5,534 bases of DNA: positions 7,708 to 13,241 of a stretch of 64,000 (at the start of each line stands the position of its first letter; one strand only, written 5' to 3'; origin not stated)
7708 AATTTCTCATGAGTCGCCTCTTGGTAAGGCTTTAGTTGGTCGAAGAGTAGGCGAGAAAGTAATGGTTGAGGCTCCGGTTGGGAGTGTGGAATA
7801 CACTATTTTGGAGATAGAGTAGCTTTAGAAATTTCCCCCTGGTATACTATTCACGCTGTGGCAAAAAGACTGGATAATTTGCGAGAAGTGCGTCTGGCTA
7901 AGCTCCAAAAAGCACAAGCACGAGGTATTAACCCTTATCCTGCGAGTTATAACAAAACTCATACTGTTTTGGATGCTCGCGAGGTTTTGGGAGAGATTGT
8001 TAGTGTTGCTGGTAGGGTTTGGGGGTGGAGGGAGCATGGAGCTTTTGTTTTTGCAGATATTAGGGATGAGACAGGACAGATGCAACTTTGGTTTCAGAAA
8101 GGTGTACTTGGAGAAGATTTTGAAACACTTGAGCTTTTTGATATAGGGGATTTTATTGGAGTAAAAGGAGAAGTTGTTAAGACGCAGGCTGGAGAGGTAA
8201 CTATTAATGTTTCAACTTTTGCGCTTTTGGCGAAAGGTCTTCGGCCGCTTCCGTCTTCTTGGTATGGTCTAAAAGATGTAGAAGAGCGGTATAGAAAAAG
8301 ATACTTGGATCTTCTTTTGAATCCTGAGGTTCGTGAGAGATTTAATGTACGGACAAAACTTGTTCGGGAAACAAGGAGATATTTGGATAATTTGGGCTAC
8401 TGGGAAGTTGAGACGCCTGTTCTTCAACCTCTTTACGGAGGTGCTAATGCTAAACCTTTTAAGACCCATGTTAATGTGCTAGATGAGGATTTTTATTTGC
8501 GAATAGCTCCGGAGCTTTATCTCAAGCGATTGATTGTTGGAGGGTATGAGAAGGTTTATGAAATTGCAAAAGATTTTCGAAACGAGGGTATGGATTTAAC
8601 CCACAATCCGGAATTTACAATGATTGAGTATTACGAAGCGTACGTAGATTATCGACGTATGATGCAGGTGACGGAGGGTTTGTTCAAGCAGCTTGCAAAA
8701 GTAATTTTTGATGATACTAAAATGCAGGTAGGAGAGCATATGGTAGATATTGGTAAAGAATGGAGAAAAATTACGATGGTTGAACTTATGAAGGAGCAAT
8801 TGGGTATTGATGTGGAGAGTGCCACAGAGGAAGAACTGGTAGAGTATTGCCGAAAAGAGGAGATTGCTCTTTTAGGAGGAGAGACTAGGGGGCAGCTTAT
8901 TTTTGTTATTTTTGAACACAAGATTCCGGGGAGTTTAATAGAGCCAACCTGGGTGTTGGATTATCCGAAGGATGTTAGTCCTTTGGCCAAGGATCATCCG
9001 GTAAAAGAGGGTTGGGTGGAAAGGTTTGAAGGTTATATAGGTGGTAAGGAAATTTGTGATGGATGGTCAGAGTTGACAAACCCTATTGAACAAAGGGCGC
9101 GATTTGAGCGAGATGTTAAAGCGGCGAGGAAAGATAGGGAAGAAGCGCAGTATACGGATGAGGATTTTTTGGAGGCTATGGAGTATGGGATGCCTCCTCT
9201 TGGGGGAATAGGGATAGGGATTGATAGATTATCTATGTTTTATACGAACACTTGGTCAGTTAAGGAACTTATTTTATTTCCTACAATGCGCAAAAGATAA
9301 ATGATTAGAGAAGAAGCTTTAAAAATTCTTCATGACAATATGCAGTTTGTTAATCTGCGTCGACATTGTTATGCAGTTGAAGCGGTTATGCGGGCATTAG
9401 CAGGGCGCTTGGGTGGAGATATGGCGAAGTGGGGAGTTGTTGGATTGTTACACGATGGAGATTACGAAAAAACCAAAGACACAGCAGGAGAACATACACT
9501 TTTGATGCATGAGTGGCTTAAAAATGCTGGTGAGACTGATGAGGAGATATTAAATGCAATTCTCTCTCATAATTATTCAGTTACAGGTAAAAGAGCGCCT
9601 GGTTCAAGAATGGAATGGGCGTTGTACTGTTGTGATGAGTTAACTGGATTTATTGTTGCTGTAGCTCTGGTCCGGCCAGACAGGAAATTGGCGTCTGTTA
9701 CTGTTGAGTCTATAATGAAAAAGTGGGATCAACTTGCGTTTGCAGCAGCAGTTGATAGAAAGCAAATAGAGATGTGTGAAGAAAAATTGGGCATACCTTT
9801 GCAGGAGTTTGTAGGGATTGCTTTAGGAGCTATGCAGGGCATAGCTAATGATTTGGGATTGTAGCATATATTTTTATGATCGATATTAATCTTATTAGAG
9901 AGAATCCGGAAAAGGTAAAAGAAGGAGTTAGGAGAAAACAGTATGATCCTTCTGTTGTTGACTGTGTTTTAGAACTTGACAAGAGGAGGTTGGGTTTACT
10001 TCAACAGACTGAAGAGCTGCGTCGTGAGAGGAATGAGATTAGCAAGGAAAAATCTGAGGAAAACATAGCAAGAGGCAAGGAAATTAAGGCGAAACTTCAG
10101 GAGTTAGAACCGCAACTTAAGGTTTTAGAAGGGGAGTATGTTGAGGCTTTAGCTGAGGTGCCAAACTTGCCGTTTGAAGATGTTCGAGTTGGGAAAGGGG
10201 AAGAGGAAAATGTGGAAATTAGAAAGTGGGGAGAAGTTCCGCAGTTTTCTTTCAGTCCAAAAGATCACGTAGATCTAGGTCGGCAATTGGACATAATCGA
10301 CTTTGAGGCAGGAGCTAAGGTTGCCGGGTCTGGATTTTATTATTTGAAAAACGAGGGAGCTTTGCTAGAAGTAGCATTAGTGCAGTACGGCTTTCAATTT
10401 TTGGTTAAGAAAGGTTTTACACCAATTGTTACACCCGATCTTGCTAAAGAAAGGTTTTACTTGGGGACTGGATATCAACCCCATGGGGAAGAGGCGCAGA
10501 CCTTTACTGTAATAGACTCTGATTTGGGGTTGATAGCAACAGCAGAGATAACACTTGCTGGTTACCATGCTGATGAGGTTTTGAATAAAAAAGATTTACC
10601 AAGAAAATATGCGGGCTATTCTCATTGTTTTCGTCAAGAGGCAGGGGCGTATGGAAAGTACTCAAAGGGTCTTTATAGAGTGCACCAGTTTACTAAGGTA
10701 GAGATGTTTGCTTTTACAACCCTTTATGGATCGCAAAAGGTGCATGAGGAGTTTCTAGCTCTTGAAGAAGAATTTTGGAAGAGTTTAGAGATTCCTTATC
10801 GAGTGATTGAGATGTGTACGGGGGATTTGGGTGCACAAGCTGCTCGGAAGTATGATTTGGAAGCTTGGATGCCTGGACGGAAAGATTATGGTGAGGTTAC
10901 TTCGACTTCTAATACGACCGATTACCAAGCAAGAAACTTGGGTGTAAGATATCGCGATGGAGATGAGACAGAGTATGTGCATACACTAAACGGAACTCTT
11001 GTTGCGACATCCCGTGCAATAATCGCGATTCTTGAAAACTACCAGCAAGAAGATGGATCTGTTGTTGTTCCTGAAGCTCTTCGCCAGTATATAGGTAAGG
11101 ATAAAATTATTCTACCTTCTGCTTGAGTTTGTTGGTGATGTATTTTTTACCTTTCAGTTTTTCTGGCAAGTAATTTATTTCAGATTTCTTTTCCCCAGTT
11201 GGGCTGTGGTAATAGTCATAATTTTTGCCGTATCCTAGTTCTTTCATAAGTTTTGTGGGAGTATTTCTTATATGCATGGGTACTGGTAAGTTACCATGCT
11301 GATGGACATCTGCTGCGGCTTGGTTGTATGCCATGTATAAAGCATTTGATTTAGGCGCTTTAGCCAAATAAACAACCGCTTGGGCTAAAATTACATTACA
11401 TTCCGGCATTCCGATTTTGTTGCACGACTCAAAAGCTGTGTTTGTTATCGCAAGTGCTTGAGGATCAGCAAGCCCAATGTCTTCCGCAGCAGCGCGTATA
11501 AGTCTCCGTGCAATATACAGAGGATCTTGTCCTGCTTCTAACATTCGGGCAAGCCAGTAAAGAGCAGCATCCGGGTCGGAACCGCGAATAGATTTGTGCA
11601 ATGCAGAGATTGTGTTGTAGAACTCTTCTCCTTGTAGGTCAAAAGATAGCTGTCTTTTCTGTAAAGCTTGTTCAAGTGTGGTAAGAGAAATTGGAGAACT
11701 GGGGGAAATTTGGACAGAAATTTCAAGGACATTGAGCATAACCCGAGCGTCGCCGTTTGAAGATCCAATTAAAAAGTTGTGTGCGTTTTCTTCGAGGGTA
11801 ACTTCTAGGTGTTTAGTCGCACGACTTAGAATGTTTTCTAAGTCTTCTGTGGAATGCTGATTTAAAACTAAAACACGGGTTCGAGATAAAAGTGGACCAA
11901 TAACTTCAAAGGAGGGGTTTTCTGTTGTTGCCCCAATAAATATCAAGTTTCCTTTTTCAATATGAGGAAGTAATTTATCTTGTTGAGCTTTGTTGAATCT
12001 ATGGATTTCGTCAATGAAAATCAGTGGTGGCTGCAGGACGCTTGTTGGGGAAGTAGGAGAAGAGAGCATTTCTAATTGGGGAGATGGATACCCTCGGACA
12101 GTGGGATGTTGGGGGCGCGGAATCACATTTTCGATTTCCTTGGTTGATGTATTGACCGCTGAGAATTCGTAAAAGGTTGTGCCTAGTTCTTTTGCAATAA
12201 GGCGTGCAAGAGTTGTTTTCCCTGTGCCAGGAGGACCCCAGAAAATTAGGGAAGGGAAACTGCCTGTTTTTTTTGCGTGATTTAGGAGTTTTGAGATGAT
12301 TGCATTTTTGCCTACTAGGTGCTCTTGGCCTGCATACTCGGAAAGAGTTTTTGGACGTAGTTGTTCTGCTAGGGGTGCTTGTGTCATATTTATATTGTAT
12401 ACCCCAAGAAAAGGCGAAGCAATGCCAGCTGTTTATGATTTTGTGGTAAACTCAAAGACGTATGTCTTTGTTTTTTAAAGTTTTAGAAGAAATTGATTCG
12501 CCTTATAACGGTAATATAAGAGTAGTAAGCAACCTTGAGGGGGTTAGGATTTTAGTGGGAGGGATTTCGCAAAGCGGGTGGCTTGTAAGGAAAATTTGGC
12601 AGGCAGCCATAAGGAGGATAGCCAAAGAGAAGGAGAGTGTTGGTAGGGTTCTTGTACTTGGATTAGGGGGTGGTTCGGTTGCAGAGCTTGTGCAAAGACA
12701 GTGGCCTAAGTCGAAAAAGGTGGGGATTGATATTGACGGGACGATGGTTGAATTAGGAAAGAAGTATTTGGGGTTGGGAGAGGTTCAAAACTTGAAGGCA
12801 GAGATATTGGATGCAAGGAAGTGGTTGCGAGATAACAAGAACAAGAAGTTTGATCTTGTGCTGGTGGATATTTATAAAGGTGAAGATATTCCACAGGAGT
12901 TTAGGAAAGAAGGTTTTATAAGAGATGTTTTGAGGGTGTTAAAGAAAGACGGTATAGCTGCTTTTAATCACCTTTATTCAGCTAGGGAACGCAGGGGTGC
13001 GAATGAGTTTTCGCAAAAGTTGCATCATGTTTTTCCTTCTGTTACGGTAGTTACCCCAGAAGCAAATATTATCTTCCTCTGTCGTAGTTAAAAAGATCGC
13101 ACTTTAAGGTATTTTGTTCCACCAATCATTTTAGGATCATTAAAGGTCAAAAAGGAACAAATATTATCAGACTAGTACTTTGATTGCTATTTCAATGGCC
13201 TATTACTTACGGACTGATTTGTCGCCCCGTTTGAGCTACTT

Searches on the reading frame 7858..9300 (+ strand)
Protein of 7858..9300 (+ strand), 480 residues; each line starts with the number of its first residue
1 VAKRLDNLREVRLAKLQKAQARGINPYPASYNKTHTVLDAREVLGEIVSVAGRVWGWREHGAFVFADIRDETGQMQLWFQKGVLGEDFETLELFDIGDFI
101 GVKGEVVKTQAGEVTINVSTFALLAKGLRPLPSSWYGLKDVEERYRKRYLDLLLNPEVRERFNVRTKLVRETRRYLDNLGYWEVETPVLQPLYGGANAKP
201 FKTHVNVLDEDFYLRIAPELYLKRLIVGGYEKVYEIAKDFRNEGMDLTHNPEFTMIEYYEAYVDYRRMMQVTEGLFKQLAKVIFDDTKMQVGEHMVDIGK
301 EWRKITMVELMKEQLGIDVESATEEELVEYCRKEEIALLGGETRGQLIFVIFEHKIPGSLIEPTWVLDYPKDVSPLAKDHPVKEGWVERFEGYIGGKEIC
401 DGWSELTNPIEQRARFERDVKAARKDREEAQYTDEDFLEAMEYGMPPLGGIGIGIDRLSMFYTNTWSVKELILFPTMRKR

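Call 9: search_protein_families(library=pfam, proteins=[window:7858-9300:+])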
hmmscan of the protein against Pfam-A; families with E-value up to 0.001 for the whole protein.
window:7858-9300:+ (480 aa): 3 families
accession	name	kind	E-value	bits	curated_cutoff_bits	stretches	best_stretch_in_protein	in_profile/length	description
PF00152.25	tRNA-synt_2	-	1.2e-84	284.5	25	1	141-477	2-307/308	tRNA synthetases class II (D, K and N)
PF01336.31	tRNA_anti-codon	-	1.2e-14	54.5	27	1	48-121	1-72/75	OB-fold nucleic acid binding domain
PF01409.25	tRNA-synt_2d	-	0.00026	21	19.8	0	233-291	105-162/246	tRNA synthetases class II core domain (F)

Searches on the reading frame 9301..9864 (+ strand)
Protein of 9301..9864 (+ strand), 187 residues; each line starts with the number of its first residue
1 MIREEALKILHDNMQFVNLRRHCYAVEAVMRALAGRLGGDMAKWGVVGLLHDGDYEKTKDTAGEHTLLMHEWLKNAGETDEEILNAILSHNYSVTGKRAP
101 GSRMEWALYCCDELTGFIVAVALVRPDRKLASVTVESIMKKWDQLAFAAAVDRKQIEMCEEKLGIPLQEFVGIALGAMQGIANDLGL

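Call 9: search_protein_families(library=pfam, proteins=[window:9301-9864:+])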
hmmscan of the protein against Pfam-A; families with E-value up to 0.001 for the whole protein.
window:9301-9864:+ (187 aa): 1 family
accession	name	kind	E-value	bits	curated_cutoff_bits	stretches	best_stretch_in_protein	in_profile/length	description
PF01966.28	HD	-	8.3e-07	29.7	22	1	21-103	3-93/116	HD domain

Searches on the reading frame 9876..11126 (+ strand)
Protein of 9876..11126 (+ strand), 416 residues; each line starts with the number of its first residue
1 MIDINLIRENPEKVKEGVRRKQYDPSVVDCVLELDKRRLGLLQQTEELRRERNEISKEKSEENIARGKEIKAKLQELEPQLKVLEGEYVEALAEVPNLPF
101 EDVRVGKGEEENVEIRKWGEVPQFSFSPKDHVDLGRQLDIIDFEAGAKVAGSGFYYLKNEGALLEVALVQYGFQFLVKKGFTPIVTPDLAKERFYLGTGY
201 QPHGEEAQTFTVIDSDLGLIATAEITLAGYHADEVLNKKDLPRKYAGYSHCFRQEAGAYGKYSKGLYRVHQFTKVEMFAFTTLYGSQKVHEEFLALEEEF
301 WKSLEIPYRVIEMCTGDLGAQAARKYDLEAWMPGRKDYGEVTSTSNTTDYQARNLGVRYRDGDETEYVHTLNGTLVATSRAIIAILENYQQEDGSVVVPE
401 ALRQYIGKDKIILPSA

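Call 9: search_protein_families(library=pfam, proteins=[window:9876-11126:+])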
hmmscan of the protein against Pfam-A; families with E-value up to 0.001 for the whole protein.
window:9876-11126:+ (416 aa): 2 families
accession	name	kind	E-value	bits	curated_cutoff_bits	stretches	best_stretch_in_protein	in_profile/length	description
PF00587.30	tRNA-synt_2b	-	2.8e-33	115.9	29.3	1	215-389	9-179/179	tRNA synthetase class II core domain (G, H, P, S and T)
PF02403.27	Seryl_tRNA_N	-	7.3e-21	74.9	28.2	1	1-99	1-108/108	Seryl-tRNA synthetase N-terminal domain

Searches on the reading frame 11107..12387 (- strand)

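Call 9: search_protein_families(library=pfam, proteins=[window:11107-12387:-])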
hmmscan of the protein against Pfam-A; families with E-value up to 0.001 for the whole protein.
window:11107-12387:- (426 aa): 18 families
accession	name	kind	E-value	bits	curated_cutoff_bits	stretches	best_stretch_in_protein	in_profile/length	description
PF12002.13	MgsA_C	-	1.4e-63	214.2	27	1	269-420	1-151/167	MgsA AAA+ ATPase C terminal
PF16193.11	AAA_assoc_2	-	2.3e-22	79.5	34.3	1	194-268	3-81/81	AAA C-terminal domain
PF00004.35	AAA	-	6e-17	62.8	21.2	1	47-171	1-124/131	ATPase family associated with various cellular activities (AAA)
PF05496.18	RuvB_N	-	1.7e-14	54.4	27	1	10-77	1-66/159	Holliday junction DNA helicase RuvB P-loop domain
PF07728.20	AAA_5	-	4.4e-07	30.4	22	1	47-153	2-100/139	AAA domain (dynein-related subfamily)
PF13191.12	AAA_16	-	1e-06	29.8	32.6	1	24-71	2-51/167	AAA ATPase domain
PF00158.32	Sigma54_activat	-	2e-06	28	20.2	0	122-158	96-132/168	Sigma-54 interaction domain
PF13401.12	AAA_22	-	9.8e-06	26.3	27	1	47-140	8-104/130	AAA domain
PF20720.3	nSTAND3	-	3.2e-05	24.1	27.2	1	47-90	20-62/155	Novel STAND NTPase 3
PF04851.21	ResIII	-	0.0003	21.2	22.5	0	31-71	12-50/164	Type III restriction enzyme, res subunit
PF06068.19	TIP49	-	0.00031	20.5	23.8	1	19-81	27-89/347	TIP49 P-loop domain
PF13238.12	AAA_18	-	0.00044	21.1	29.4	0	50-87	4-43/128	AAA domain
PF13173.12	AAA_14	-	0.00047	20.6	27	0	46-136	4-79/129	AAA domain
PF13245.12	AAA_19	-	0.00056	20.5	25.1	0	47-158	14-130/134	AAA domain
PF20030.5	bpMoxR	-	0.00059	19.4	27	0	21-75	11-62/205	MoxR domain in the MoxR-vWA-beta-propeller ternary systems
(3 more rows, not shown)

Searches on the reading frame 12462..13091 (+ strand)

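Call 9: search_protein_families(library=pfam, proteins=[window:12462-13091:+])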
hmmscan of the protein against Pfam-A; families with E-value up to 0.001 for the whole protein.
window:12462-13091:+ (209 aa): 5 families
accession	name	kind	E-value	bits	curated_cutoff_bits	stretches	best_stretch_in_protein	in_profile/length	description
PF01564.23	Spermine_synth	-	5.5e-10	39.5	22.9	1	59-196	18-158/186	Spermine/spermidine synthase domain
PF13649.12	Methyltransf_25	-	7.3e-08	33.4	27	1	63-164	1-97/97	Methyltransferase domain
PF13847.12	Methyltransf_31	-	8.6e-08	32.4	27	1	63-173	7-114/145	Methyltransferase domain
PF08241.18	Methyltransf_11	-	5.2e-05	24.3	21.2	1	65-168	2-95/95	Methyltransferase domain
PF13489.12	Methyltransf_23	-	0.00062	20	27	0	44-134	7-86/164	Methyltransferase domain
